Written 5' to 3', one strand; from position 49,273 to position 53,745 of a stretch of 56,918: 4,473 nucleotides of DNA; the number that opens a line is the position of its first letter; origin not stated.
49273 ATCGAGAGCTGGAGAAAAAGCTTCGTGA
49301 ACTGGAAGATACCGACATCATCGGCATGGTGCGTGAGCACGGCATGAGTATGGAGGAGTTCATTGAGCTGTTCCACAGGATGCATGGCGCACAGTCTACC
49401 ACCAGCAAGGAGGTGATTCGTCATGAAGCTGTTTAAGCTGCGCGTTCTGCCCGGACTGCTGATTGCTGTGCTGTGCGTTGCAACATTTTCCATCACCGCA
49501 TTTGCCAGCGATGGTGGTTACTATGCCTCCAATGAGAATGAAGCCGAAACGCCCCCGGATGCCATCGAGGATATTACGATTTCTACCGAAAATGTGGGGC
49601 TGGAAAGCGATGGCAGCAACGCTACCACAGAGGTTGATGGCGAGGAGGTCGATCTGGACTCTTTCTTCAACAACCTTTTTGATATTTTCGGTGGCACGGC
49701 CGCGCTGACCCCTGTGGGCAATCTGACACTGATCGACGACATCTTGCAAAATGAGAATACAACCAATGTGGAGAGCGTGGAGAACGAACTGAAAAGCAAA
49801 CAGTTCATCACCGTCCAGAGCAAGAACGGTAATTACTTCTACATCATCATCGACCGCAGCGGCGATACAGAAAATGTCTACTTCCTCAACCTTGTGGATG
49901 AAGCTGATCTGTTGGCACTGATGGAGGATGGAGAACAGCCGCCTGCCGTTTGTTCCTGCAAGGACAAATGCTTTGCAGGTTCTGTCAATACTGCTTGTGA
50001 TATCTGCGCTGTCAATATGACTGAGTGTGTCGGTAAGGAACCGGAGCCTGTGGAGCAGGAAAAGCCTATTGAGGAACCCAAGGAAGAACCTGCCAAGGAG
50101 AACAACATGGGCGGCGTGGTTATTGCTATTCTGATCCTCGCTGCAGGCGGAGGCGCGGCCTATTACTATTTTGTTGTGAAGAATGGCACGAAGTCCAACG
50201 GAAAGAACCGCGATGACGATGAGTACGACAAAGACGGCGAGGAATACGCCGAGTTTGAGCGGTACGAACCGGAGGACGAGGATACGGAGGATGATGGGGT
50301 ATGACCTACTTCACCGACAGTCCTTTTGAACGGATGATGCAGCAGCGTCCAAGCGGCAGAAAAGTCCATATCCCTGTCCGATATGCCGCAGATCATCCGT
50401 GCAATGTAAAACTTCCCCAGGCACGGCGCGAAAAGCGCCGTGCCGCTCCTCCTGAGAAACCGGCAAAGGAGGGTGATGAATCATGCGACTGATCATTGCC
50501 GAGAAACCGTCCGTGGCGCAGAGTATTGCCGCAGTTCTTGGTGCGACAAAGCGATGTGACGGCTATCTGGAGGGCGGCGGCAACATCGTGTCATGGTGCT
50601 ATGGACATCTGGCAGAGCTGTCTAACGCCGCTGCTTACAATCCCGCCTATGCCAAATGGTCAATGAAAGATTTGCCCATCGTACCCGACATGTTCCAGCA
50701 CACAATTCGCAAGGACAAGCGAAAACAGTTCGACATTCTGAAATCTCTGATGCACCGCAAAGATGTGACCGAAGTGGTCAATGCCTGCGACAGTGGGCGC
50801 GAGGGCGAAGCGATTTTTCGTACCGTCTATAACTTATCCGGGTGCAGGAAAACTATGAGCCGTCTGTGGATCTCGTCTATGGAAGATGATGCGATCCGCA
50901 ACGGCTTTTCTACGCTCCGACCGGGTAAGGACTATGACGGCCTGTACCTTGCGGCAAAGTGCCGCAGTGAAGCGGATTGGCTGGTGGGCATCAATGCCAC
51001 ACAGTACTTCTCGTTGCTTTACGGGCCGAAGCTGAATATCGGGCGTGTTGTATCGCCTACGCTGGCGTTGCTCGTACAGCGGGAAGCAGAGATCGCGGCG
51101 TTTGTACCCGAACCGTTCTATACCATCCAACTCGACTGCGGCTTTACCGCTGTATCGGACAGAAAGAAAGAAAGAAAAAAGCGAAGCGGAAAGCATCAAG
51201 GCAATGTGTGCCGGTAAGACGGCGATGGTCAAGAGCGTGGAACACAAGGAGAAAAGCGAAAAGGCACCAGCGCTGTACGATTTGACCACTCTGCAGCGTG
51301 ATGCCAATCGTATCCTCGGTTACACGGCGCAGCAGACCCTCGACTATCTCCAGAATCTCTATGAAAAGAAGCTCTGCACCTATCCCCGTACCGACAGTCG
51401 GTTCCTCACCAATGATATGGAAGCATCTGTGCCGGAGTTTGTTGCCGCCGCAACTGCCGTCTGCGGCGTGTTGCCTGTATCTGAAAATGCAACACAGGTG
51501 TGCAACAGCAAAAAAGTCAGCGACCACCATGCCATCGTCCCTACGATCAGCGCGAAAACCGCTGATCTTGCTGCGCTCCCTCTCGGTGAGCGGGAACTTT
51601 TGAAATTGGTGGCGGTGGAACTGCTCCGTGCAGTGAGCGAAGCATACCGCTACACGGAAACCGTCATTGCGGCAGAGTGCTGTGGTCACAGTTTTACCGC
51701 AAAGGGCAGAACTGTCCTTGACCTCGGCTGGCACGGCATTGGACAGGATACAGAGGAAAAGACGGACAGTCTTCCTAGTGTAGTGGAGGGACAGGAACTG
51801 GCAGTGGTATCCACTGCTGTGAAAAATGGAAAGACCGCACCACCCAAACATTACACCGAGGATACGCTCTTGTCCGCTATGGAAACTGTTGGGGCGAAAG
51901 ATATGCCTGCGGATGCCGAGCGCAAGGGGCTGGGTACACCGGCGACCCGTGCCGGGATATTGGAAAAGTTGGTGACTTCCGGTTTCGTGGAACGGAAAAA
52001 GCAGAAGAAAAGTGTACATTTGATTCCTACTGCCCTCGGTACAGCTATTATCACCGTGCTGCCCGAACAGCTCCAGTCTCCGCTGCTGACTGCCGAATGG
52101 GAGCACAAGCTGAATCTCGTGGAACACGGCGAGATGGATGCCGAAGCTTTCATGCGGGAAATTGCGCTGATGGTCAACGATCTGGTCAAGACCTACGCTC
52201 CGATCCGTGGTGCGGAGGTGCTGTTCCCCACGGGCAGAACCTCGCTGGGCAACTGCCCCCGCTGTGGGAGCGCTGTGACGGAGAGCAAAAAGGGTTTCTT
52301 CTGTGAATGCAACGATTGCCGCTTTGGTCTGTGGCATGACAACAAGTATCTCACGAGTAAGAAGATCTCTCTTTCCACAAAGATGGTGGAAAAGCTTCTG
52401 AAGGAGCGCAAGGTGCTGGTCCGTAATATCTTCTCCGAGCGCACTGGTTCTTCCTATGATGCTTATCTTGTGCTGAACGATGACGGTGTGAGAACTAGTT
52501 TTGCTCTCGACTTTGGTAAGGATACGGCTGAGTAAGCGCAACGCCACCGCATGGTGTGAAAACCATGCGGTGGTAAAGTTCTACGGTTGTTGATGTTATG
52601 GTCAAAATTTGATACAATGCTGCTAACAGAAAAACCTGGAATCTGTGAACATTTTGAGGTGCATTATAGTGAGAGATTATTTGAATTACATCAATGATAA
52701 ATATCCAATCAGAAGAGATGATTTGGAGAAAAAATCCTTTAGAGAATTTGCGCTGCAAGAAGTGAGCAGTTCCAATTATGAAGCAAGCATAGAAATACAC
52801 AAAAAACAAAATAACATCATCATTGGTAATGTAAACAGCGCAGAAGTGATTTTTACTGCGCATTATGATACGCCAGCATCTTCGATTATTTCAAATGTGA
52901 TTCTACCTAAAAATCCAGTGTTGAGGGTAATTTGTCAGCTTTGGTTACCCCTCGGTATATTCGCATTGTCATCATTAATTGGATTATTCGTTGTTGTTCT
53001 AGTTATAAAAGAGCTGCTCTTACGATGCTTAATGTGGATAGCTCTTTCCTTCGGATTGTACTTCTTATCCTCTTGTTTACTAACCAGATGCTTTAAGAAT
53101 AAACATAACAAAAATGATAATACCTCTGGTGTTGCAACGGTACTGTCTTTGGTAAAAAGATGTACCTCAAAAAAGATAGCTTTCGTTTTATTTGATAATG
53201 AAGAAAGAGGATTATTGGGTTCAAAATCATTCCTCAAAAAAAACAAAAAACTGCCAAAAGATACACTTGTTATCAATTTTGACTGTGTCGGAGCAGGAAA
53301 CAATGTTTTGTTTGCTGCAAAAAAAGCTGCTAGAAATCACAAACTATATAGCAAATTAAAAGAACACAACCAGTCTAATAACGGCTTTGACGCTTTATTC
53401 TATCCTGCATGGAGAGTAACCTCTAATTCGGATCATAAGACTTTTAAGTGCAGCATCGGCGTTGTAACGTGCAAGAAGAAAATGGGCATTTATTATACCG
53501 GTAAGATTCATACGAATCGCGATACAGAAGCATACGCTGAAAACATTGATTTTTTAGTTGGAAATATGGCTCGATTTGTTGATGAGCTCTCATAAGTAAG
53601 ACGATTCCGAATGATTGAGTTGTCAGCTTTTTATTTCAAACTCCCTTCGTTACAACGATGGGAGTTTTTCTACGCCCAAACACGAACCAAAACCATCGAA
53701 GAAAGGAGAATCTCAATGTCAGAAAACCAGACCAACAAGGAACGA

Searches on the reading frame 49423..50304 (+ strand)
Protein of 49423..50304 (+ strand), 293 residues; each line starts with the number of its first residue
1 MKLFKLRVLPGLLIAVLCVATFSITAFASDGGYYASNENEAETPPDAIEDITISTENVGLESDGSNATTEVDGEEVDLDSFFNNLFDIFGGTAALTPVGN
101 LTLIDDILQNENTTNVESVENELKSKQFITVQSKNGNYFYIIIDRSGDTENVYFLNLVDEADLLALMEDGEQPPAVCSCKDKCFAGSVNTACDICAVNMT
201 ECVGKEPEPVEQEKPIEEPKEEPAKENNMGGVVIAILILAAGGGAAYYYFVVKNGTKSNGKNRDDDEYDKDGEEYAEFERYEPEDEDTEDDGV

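Call 13: search_protein_families(library=ncbifam, proteins=[window:49423-50304:+], max_evalue=0.001)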
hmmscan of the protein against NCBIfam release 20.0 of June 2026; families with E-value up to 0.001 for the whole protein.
window:49423-50304:+ (293 aa): 0 families

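Call 27: search_protein_families(library=pfam, proteins=[window:49423-50304:+], max_evalue=0.01)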
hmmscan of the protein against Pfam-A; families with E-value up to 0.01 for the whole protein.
window:49423-50304:+ (293 aa): 1 family
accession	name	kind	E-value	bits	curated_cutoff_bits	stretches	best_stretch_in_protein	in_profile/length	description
PF14283.11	CD1107-like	-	4.1e-53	180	26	1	94-255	1-156/158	Mobile element protein CD1107-like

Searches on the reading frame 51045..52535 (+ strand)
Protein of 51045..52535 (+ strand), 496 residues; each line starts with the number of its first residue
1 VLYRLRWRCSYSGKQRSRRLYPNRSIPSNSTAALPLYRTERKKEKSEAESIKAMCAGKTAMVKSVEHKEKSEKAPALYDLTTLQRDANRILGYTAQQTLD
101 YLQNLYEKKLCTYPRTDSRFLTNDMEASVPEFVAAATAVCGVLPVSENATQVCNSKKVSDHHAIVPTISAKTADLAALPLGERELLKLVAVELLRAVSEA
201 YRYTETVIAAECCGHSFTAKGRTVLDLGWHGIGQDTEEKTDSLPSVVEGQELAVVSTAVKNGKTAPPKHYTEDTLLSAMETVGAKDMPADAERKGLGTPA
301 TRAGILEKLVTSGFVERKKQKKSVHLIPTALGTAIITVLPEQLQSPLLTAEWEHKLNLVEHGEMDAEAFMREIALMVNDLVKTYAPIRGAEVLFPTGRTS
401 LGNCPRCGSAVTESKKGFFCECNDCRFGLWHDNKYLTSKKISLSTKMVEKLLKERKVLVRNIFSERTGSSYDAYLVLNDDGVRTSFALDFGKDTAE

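Call 13: search_protein_families(library=ncbifam, proteins=[window:51045-52535:+], max_evalue=0.001)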
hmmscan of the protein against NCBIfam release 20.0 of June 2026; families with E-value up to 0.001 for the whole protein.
window:51045-52535:+ (496 aa): 12 families
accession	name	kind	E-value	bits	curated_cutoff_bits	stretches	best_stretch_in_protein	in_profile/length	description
NF005829.0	PRK07726.1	subfamily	1.5e-94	318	597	1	39-442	242-652/669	DNA topoisomerase 3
TIGR01056.1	topB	subfamily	1.9e-83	281.2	515.75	1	48-426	255-644/706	DNA topoisomerase III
NF006032.0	PRK08173.1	equivalog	1.5e-80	271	1058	1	38-494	252-711/863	DNA topoisomerase III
NF011313.0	PRK14724.1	equivalog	2.1e-57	194.6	1088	1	37-493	260-738/988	DNA topoisomerase III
NF004438.0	PRK05776.1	equivalog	6.9e-41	140.2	793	1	38-409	244-611/677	DNA topoisomerase I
TIGR01057.1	topA_arch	equivalog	4.1e-40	137.6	458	1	39-423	235-613/618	DNA topoisomerase I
NF005555.0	PRK07220.1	equivalog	4.7e-31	107.9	635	1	38-428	239-622/740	DNA topoisomerase I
TIGR01051.1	topA_bact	equivalog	6.2e-31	108.1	456.4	1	44-424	232-621/632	type I DNA topoisomerase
NF011532.0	PRK14973.1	equivalog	3e-28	98.1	930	1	41-422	241-611/936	DNA topoisomerase I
NF006451.0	PRK08780.1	equivalog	1.9e-21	76.2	1265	1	46-383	233-575/824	DNA topoisomerase I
TIGR01054.1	rgy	equivalog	2.2e-17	62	471.7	2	56-119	862-925/1172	reverse gyrase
NF004966.0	PRK06319.1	equivalog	1.9e-12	46.1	868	1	44-408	237-599/862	DNA topoisomerase I/SWI domain fusion protein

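Call 27: search_protein_families(library=pfam, proteins=[window:51045-52535:+], max_evalue=0.01)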
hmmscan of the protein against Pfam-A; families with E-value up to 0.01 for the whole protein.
window:51045-52535:+ (496 aa): 2 families
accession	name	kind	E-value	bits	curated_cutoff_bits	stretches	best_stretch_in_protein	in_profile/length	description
PF01131.25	Topoisom_bac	-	1.3e-81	275.2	35.1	1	40-370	88-410/411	DNA topoisomerase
PF13342.12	Toprim_Crpt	-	1.2e-06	28.8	32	1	441-486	13-59/60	C-terminal repeat of topoisomerase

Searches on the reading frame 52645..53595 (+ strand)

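Call 27: search_protein_families(library=pfam, proteins=[window:52645-53595:+], max_evalue=0.01)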
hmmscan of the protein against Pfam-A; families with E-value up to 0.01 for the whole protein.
window:52645-53595:+ (316 aa): 2 families
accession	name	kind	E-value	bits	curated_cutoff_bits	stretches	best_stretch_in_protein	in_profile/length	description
PF04389.22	Peptidase_M28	-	3.2e-19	69.9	21.3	1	157-297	31-176/193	Peptidase family M28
PF09446.15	VMA21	-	0.0093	16.5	29.5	0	120-169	2-52/64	VMA21-like domain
